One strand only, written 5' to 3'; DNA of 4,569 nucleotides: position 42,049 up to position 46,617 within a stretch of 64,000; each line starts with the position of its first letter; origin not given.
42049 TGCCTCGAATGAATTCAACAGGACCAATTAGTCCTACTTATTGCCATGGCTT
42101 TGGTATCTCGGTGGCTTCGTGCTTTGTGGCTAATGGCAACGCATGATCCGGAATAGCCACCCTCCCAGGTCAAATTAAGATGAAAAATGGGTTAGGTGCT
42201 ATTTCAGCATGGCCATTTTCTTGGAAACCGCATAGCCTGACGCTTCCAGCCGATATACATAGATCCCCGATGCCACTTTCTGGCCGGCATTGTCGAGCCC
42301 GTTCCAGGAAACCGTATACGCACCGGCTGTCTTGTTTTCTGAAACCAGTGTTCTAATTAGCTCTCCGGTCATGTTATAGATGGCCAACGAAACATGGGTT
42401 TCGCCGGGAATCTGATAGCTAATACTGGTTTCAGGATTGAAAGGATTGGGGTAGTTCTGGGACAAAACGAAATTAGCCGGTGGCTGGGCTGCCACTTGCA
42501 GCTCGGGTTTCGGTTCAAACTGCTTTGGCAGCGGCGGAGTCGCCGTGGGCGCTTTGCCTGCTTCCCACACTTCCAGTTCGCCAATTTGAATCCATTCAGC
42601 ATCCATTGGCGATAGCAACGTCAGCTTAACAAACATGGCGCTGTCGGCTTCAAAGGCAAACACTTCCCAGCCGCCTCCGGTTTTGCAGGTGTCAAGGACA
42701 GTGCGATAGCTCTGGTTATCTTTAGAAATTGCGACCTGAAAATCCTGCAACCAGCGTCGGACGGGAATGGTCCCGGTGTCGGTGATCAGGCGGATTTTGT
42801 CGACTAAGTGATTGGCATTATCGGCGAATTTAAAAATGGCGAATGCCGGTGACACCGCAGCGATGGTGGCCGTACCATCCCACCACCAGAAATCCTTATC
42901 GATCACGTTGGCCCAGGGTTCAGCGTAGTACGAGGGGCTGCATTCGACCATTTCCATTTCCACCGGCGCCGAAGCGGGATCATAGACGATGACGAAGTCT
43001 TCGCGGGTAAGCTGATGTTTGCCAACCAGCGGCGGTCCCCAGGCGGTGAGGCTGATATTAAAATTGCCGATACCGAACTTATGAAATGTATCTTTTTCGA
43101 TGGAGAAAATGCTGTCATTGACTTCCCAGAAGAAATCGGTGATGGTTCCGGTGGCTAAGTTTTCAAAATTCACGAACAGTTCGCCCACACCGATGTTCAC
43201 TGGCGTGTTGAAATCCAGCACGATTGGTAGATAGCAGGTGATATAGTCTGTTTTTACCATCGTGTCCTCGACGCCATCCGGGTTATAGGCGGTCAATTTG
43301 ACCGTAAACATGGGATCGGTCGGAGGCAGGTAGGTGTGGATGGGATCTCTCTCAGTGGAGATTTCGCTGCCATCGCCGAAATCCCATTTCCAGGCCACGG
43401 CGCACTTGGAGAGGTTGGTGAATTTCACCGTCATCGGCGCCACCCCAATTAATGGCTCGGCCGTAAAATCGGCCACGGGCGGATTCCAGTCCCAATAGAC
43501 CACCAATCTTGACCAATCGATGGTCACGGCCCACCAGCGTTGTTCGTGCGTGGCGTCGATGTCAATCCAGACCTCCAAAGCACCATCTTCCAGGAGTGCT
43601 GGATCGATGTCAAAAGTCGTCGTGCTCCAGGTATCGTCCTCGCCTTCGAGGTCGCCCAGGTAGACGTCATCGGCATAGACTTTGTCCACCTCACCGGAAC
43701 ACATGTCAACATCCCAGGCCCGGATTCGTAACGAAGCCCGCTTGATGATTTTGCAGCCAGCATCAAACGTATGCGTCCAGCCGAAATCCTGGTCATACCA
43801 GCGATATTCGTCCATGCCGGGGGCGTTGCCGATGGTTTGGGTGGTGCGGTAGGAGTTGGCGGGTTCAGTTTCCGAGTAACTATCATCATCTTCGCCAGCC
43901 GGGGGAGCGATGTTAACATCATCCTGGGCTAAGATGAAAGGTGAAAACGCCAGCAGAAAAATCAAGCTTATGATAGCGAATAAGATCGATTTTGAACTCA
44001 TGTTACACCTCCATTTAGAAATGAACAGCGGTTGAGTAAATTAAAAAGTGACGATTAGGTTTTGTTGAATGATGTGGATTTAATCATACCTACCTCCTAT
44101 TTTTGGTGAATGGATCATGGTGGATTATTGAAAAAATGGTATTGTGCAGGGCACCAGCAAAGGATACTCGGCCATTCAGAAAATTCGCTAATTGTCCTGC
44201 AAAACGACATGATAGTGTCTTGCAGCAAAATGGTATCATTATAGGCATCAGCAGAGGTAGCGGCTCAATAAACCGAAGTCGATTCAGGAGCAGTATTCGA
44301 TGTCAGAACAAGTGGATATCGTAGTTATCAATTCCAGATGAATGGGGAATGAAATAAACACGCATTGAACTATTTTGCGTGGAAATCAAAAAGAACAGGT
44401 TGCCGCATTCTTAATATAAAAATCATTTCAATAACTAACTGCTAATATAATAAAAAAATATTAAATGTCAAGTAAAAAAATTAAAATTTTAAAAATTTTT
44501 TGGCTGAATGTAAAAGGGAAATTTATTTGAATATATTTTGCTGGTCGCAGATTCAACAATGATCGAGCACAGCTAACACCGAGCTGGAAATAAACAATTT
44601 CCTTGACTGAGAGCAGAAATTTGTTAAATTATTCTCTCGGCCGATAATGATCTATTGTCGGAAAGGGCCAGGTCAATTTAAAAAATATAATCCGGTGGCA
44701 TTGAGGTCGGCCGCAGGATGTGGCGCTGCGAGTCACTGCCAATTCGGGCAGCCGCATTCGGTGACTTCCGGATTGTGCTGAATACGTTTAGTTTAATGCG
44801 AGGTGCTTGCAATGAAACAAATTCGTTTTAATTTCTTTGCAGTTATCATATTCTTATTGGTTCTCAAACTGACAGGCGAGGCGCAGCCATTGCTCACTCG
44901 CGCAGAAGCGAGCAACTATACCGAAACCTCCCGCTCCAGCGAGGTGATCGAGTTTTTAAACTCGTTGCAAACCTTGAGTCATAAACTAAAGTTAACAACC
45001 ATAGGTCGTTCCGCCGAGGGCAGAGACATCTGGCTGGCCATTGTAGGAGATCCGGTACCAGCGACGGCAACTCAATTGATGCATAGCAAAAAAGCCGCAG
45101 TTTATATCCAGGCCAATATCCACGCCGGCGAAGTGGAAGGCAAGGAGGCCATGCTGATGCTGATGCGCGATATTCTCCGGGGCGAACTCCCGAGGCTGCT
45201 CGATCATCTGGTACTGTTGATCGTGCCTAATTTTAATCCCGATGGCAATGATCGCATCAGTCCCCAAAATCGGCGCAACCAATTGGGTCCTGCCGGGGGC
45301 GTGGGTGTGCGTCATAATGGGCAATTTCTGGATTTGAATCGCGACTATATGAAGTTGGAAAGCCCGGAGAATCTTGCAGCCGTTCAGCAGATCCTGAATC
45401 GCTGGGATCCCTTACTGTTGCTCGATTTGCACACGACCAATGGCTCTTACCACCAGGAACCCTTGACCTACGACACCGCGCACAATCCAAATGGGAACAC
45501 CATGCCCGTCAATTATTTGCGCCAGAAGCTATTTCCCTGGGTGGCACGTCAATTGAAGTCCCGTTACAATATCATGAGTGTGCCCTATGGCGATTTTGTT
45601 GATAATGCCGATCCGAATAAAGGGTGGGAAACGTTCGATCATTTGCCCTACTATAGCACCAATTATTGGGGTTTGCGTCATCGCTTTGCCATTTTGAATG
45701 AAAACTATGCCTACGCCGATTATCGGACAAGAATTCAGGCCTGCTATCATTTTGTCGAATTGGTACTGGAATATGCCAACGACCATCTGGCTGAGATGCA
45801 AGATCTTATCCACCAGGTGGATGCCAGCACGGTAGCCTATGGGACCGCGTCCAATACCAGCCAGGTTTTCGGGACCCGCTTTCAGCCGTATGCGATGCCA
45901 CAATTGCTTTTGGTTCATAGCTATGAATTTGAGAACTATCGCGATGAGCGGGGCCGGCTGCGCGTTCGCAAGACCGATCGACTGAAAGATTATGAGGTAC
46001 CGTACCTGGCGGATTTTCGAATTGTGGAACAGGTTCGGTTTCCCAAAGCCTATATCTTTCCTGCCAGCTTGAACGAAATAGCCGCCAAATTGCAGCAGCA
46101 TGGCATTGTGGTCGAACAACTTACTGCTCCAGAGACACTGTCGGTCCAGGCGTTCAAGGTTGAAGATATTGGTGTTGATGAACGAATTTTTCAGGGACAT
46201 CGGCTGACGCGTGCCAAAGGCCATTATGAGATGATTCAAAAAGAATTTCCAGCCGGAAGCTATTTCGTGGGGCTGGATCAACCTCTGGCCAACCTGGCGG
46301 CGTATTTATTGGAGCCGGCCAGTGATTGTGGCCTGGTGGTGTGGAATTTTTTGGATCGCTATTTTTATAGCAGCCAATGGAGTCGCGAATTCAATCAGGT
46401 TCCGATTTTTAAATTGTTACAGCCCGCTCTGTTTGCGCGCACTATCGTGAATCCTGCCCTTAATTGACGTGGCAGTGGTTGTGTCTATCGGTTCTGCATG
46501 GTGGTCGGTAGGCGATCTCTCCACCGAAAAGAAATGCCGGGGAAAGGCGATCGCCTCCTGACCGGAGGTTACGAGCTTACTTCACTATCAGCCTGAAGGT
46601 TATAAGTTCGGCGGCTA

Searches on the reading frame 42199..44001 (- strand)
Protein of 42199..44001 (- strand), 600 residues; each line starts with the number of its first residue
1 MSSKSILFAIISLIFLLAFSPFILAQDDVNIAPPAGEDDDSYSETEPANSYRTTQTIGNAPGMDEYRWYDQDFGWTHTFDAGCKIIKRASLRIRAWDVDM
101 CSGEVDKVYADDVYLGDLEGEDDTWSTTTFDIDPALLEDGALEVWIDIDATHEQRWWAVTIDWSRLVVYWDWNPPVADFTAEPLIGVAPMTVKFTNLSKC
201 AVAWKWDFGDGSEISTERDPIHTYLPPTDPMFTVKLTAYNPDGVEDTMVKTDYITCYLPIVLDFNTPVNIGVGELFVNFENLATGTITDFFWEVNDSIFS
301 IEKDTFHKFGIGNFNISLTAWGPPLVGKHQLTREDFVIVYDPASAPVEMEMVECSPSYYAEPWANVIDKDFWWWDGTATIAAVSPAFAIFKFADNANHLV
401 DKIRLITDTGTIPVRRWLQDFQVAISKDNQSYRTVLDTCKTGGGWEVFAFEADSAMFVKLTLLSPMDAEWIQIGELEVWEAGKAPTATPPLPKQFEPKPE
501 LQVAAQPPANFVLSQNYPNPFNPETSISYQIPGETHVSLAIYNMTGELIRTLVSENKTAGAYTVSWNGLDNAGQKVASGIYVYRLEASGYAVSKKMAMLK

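Call 35: search_protein_families(library=pfam, proteins=[window:42199-44001:-], max_evalue=0.001)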
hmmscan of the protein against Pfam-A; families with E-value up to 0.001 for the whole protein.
window:42199-44001:- (600 aa): 5 families
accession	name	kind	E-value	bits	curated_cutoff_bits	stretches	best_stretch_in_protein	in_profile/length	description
PF13860.13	FlgD_ig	-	1.6e-11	44.5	27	1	535-588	23-76/79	FlgD Ig-like domain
PF00801.26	PKD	-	4.3e-10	39.9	23.5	1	179-250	4-77/80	PKD domain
PF18911.6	PKD_4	-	5.8e-10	39.5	27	1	174-255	3-84/85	PKD domain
PF18962.6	Por_Secre_tail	-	3.6e-06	27.6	27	1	517-596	2-73/75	Secretion system C-terminal sorting domain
PF13585.12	CHU_C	-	0.0008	19.9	27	0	535-588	27-73/86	CHU_C Type IX secretion signal domain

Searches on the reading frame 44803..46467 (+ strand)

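Call 35: search_protein_families(library=pfam, proteins=[window:44803-46467:+], max_evalue=0.001)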
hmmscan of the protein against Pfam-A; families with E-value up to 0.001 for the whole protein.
window:44803-46467:+ (554 aa): 1 family
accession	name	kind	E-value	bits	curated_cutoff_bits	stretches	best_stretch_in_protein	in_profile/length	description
PF00246.29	Peptidase_M14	-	2.1e-19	70.7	21.6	1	50-185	3-136/286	Zinc carboxypeptidase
